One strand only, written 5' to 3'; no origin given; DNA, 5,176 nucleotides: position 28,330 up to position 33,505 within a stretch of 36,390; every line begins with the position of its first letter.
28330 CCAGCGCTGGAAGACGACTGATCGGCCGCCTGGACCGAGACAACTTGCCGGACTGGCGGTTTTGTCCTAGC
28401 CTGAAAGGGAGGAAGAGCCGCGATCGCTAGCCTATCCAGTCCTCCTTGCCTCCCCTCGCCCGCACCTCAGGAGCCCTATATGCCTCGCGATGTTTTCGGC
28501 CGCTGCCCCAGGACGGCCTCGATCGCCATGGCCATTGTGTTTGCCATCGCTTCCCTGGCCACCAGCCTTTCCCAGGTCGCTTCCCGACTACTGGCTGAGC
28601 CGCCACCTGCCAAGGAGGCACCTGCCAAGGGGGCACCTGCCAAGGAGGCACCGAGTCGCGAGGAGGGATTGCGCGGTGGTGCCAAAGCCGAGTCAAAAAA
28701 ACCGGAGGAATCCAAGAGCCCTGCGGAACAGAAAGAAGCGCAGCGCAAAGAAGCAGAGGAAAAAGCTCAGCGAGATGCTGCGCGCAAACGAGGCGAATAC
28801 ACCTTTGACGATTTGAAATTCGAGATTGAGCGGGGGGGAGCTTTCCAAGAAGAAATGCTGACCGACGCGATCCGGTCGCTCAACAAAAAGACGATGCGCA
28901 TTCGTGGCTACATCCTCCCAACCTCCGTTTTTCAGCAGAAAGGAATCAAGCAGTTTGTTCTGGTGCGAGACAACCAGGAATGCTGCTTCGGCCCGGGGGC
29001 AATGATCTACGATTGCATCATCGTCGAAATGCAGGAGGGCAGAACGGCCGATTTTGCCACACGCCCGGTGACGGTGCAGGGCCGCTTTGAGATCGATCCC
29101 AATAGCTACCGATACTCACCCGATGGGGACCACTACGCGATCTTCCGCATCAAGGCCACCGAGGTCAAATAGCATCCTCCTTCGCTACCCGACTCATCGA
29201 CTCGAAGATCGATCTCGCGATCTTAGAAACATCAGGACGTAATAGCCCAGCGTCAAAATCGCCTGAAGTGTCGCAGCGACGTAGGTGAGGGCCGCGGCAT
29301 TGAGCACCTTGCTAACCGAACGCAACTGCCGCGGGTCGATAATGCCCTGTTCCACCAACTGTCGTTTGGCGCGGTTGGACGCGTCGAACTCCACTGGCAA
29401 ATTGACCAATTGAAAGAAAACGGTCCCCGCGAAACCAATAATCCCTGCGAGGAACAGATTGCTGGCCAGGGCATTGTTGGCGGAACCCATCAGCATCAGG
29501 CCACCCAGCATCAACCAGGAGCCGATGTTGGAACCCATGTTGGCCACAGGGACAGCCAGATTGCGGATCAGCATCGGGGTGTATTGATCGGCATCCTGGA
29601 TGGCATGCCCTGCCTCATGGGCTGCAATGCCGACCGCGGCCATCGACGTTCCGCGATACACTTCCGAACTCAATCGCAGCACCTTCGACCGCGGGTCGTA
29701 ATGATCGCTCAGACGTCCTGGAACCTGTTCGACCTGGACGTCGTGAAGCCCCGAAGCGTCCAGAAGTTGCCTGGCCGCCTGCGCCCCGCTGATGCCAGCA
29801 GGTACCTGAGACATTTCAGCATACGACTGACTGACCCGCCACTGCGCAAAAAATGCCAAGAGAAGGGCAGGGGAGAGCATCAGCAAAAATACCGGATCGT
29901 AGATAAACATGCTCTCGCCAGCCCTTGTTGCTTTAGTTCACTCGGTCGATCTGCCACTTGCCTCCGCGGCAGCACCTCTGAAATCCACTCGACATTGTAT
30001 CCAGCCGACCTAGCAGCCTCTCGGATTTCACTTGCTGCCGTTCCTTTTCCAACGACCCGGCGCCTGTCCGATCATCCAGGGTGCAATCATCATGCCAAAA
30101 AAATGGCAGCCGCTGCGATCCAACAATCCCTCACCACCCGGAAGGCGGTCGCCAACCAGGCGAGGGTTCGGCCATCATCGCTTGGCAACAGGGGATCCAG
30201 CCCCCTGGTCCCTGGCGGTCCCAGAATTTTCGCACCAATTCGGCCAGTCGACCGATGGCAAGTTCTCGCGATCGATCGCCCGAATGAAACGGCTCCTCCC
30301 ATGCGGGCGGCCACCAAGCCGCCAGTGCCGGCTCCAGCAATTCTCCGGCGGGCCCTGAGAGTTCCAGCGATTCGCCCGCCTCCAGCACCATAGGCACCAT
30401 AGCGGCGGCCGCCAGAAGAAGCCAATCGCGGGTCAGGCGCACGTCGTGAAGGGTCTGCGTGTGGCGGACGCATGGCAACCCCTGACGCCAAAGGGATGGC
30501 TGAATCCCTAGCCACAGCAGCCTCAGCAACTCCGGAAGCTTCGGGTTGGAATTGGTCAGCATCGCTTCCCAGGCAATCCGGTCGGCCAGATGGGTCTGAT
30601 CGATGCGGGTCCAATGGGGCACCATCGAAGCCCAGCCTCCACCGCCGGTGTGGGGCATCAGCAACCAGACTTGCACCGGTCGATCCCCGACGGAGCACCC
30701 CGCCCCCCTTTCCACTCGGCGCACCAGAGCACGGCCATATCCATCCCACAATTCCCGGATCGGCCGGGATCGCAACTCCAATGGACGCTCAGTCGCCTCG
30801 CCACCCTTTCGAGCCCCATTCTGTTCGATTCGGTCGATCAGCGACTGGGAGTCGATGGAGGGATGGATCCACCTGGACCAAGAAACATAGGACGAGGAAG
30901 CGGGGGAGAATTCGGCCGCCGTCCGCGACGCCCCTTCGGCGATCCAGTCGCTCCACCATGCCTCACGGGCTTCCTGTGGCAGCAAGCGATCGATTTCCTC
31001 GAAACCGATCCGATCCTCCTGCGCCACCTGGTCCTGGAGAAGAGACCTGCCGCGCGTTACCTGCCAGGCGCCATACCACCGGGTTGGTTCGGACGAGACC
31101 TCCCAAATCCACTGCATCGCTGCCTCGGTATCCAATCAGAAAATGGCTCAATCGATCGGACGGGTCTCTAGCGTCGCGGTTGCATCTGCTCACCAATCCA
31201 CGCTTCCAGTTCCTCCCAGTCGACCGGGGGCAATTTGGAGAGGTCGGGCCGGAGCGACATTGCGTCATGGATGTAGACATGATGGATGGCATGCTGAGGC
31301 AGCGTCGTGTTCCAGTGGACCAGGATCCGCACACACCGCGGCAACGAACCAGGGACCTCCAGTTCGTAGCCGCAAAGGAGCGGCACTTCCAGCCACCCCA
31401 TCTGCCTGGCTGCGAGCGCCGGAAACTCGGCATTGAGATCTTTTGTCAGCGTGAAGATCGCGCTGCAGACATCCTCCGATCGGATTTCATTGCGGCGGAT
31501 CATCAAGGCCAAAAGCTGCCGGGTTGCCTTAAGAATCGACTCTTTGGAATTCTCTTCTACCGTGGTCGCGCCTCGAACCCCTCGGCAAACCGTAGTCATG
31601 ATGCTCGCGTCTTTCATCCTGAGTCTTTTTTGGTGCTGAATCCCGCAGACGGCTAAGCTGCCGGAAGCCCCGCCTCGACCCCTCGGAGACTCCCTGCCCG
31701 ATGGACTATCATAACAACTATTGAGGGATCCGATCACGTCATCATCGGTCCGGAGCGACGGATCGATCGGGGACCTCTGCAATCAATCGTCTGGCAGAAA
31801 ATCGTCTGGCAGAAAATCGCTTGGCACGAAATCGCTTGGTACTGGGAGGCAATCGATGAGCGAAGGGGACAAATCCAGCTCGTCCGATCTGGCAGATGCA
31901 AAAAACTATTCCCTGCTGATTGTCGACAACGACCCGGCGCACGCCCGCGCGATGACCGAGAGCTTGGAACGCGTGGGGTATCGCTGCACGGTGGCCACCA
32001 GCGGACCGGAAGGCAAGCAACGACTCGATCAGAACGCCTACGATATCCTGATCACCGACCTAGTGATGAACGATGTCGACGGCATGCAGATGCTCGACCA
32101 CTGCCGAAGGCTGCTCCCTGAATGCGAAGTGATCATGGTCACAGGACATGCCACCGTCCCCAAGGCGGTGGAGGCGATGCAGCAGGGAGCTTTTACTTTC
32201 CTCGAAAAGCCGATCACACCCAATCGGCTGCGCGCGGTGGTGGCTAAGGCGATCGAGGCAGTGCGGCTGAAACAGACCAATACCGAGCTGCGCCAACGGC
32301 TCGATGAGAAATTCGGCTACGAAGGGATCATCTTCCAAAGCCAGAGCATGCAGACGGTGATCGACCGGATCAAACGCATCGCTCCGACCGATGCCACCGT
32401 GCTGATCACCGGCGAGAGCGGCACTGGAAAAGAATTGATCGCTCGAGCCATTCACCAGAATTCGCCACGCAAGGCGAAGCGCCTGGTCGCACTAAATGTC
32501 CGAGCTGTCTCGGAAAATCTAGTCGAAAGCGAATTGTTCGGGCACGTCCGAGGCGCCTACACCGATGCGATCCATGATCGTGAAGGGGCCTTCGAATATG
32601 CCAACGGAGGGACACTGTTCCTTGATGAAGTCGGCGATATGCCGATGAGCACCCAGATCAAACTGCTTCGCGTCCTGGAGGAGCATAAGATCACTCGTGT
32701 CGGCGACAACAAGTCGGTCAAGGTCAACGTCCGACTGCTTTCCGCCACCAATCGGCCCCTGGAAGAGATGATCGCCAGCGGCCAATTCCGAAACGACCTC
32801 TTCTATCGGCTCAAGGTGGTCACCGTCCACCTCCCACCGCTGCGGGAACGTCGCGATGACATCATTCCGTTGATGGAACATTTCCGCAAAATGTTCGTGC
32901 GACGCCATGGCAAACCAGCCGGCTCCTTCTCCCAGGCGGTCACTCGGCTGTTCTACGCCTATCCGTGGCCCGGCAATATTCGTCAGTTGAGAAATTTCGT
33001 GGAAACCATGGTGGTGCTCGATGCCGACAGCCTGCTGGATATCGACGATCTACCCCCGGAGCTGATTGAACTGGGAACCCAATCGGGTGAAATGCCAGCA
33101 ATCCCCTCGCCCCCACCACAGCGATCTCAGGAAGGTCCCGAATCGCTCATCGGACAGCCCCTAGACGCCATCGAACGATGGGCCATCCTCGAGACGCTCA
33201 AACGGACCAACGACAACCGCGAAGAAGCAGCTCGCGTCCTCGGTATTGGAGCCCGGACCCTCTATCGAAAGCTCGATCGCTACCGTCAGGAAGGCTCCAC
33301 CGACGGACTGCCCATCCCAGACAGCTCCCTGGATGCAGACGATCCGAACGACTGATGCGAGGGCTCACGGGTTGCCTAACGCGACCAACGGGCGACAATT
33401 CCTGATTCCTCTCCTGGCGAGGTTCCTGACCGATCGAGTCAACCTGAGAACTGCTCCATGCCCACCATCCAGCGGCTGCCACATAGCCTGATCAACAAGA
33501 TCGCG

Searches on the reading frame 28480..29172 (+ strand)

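Call 4: search_protein_families(library=pfam, proteins=[window:28480-29172:+], max_evalue=0.01)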
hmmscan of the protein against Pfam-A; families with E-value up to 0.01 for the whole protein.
window:28480-29172:+ (230 aa): 1 family
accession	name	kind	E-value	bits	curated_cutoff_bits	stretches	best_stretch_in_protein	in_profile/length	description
PF11736.14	DUF3299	-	3.1e-08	34.2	22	1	99-212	20-125/139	Protein of unknown function (DUF3299)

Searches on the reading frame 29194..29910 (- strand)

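Call 69: search_protein_families(library=pfam, proteins=[window:29194-29910:-], max_evalue=0.001)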
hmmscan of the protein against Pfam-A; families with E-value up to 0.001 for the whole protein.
window:29194-29910:- (238 aa): 1 family
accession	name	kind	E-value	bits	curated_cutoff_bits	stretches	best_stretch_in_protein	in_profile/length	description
PF04298.18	Zn_peptidase_2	-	6.3e-80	268.2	27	1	9-228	2-217/218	Putative neutral zinc metallopeptidase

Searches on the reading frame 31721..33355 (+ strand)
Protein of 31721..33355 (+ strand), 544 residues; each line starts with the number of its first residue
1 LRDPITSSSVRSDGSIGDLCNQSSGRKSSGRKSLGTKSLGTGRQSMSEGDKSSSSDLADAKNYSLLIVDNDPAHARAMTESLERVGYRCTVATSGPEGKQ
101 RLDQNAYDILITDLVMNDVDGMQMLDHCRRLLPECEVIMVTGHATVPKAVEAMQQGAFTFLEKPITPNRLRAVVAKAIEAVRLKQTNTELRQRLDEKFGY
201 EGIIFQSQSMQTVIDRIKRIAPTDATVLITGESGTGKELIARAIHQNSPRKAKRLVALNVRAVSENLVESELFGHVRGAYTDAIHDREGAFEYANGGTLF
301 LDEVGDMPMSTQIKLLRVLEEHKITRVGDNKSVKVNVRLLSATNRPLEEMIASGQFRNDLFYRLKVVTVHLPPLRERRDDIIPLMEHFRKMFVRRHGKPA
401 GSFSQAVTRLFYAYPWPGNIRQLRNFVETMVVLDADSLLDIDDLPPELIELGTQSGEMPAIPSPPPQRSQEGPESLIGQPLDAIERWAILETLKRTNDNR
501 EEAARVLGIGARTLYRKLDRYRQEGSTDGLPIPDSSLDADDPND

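Call 69: search_protein_families(library=pfam, proteins=[window:31721-33355:+], max_evalue=0.001)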
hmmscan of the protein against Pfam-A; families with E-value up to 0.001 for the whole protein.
window:31721-33355:+ (544 aa): 14 families
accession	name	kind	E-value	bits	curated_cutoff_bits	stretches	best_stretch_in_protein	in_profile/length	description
PF00158.32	Sigma54_activat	-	4.1e-70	235.3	20.2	1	203-369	1-167/168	Sigma-54 interaction domain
PF00072.30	Response_reg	-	4.5e-26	91.6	30.2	1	66-174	2-110/111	Response regulator receiver domain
PF25601.1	AAA_lid_14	-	4e-22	78.3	27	1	375-454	1-80/87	AAA+ ATPase lid domain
PF14532.12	Sigma54_activ_2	-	2.7e-21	76.7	25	1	206-374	3-138/138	Sigma-54 interaction domain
PF02954.25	HTH_8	-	5.4e-11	42.5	22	1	481-521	2-42/42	Bacterial regulatory protein, Fis family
PF07728.20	AAA_5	-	1.8e-07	31.7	22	1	227-346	2-124/139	AAA domain (dynein-related subfamily)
PF13384.12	HTH_23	-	8.5e-06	25.9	24.6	1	482-530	3-49/50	Homeodomain-like domain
PF13245.12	AAA_19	-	7.1e-05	23.4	25.1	1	223-331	10-127/134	AAA domain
PF13518.12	HTH_28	-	0.00018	22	25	1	489-526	5-41/52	Helix-turn-helix domain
PF13551.12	HTH_29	-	0.00023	21.6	28.1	1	486-525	1-40/64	Winged helix-turn helix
PF00004.35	AAA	-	0.00033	21.5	21.2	1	227-346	1-111/131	ATPase family associated with various cellular activities (AAA)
PF01078.27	Mg_chelatase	-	0.00037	20.4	20.3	0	226-344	24-157/207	Magnesium chelatase, subunit ChlI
PF07724.20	AAA_2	-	0.00078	20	27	0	226-335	5-112/166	AAA domain (Cdc48 subfamily)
PF00493.29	MCM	-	0.00098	18.7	23.3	0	223-343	56-171/224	MCM P-loop domain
